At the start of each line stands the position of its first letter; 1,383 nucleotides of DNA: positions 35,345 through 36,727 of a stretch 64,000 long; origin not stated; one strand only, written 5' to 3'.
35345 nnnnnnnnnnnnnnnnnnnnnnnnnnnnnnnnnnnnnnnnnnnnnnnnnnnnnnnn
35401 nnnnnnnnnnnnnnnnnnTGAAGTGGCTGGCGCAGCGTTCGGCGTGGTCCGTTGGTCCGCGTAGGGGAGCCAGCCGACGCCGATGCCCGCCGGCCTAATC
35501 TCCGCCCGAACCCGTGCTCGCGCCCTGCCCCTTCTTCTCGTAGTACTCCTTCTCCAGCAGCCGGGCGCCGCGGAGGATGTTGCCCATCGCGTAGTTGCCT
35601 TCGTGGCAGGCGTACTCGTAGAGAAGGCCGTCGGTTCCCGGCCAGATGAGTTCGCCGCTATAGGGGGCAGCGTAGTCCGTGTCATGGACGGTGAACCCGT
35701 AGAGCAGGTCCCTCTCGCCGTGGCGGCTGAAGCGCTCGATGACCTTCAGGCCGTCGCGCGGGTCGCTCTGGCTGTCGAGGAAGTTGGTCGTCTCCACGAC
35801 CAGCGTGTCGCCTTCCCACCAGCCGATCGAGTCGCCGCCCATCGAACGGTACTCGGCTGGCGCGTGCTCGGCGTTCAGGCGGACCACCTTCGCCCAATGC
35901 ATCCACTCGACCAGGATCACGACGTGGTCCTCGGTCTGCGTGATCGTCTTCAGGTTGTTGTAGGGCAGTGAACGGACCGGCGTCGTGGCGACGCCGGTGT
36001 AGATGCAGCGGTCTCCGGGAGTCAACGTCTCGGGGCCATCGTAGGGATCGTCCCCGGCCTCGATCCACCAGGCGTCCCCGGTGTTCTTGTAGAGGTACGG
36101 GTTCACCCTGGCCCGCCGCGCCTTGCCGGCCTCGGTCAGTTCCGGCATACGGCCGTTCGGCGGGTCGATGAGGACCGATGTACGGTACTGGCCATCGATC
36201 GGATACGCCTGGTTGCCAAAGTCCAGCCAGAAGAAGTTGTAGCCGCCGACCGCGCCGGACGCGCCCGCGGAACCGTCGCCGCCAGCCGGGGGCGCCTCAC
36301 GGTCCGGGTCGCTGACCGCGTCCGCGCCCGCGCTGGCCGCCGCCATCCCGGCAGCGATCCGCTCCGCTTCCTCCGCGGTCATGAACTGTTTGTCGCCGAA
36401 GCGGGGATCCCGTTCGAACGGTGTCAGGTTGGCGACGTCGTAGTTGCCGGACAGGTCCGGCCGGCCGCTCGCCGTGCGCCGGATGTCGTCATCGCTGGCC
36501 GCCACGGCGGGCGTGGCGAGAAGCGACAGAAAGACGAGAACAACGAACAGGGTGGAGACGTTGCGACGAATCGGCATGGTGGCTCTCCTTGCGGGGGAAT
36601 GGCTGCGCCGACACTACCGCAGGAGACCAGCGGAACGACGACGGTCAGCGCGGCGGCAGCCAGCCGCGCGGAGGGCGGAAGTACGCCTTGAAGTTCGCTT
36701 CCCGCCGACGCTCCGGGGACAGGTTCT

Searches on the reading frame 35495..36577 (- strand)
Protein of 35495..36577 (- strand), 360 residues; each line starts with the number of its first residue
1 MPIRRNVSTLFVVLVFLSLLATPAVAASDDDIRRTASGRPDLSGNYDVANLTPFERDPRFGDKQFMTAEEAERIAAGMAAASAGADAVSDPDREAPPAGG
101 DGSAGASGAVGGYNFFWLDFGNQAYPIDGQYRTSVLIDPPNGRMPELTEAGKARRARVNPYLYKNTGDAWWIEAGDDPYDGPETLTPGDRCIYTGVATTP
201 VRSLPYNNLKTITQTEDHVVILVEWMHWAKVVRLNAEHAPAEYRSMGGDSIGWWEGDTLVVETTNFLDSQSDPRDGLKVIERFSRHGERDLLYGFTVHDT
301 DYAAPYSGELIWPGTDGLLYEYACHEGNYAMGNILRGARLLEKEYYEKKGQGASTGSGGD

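Call 5: search_protein_families(library=pfam, proteins=[window:35495-36577:-], max_evalue=0.01)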
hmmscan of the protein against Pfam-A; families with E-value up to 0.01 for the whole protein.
window:35495-36577:- (360 aa): 0 families

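Call 6: search_protein_families(library=padloc, proteins=[window:35495-36577:-], max_evalue=0.01)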
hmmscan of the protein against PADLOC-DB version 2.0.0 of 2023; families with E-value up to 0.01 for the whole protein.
window:35495-36577:- (360 aa): 0 families

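Call 9: find_encoding_contigs(protein=window:35495-36577:-, flank=10000, max_places=10)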
Protein window:35495-36577:- (360 aa): 17 contigs read that carry it; 1 place shown.
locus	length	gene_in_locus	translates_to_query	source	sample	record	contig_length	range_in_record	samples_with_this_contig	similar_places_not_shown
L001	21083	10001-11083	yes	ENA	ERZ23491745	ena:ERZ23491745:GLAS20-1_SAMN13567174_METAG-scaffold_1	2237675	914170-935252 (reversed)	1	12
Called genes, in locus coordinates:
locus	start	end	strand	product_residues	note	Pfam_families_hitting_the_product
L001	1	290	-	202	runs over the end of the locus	PF13469:Sulfotransfer_3 (faint)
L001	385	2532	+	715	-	PF01663:Phosphodiest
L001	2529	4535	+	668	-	PF01663:Phosphodiest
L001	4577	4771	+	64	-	-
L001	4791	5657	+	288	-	-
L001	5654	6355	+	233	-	PF00535:Glycos_transf_2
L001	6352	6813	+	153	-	PF13279:4HBT_2, PF03061:4HBT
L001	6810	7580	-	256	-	PF23441:SDR, PF00106:adh_short, PF08659:KR, PF13561:adh_short_C2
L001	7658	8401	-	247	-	PF01925:TauE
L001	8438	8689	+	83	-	PF19611:DUF6116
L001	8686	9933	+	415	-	PF13620:CarboxypepD_reg (weak)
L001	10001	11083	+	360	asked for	-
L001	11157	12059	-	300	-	PF12358:DUF3644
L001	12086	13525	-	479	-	PF26308:YopA_M, PF27216:YopA_C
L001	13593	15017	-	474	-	PF20473:MmeI_Mtase, PF20466:MmeI_TRD, PF20467:MmeI_C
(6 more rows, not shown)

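Call 12: find_related_loci(query=window:35495-36577:-, collection=genome_contigs, flank=10000)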
Query window:35495-36577:- (360 aa) in genome_contigs; peptide patterns used: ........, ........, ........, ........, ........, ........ (x = any residue, [..] = any of these).
593 stretches matched a pattern (row limit reached: there are more); 560 encode a relative of the query (tblastn E <= 1e-3); the best 80 are kept; 80 distinct loci.
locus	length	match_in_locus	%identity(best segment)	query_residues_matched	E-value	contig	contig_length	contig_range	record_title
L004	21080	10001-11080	93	1-360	0e+0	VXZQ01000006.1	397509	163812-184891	MAG: Holophagales bacterium isolate SB0670_bin_39 NODE_12_length_397509_cov_57.742051, whole genome shotgun sequence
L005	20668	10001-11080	94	1-360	0e+0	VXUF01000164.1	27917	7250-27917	MAG: Holophagales bacterium isolate SB0666_bin_22 NODE_689_length_27917_cov_7.350944, whole genome shotgun sequence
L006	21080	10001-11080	89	1-360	0e+0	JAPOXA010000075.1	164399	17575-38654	MAG: Acidobacteria bacterium isolate COS3_bin_14 NODE_41_length_164399_cov_53.1197, whole genome shotgun sequence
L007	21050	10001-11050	92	11-360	0e+0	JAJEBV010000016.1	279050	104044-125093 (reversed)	MAG: Thermoanaerobaculia bacterium isolate jk18x9bins.56 k141_448871, whole genome shotgun sequence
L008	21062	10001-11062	86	5-358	0e+0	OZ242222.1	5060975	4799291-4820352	MAG: Candidatus Multivorans sp. isolate 294fb325-5f7d-45f9-a7ea-d7aadbeafeef genome assembly, chromosome: 1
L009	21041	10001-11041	89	1-349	0e+0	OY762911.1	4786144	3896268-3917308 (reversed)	MAG: Thermoanaerobaculia bacterium isolate 14c23368-4dca-4d55-9b94-f295180eceef genome assembly, chromosome: 1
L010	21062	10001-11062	86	5-358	0e+0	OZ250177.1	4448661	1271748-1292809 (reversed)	MAG: Candidatus Multivorans sp. isolate 36e5008e-f582-4c91-8c3b-5baff8031e1a genome assembly, chromosome: 1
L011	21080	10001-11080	94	1-360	0e+0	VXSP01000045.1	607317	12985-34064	MAG: Holophagales bacterium isolate SB0665_bin_19 NODE_1_length_607317_cov_30.187069, whole genome shotgun sequence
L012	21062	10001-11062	86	5-358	0e+0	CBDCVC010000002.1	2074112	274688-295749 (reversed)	MAG: Candidatus Multivorans sp. isolate d43f0643-08c3-4d58-9c0e-53586e9ec49c genome assembly, contig: contig_2, whole ge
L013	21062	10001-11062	86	5-358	0e+0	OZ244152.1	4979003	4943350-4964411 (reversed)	MAG: Candidatus Multivorans sp. isolate afea6ae8-3198-4470-b6a0-f74c278aea2c genome assembly, chromosome: 1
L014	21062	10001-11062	87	5-358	0e+0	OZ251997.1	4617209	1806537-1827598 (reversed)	MAG: Candidatus Multivorans sp. isolate 0020eb3c-7439-4c9e-8c72-55202c0a045f genome assembly, chromosome: 1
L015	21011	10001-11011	85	5-341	0e+0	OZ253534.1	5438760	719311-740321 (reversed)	MAG: Candidatus Multivorans sp. isolate be2d7f3f-f219-46b2-8ad1-06fdd0eb2387 genome assembly, chromosome: 1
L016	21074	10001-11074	68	1-358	3e-164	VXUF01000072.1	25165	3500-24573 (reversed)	MAG: Holophagales bacterium isolate SB0666_bin_22 NODE_805_length_25165_cov_7.387575, whole genome shotgun sequence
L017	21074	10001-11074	68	1-358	2e-163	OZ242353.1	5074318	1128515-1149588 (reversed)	MAG: Candidatus Multivorans sp. isolate c55290c9-873c-4a20-8066-ae299be9a5bf genome assembly, chromosome: 1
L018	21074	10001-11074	68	1-358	3e-163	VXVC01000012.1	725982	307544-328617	MAG: Holophagales bacterium isolate SB0667_bin_1 NODE_2_length_725982_cov_25.974696, whole genome shotgun sequence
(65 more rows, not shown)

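Call 31: search_protein_families(library=ncbifam, proteins=[window:35495-36577:-], max_evalue=0.01)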
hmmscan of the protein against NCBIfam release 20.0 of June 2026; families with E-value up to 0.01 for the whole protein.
window:35495-36577:- (360 aa): 0 families
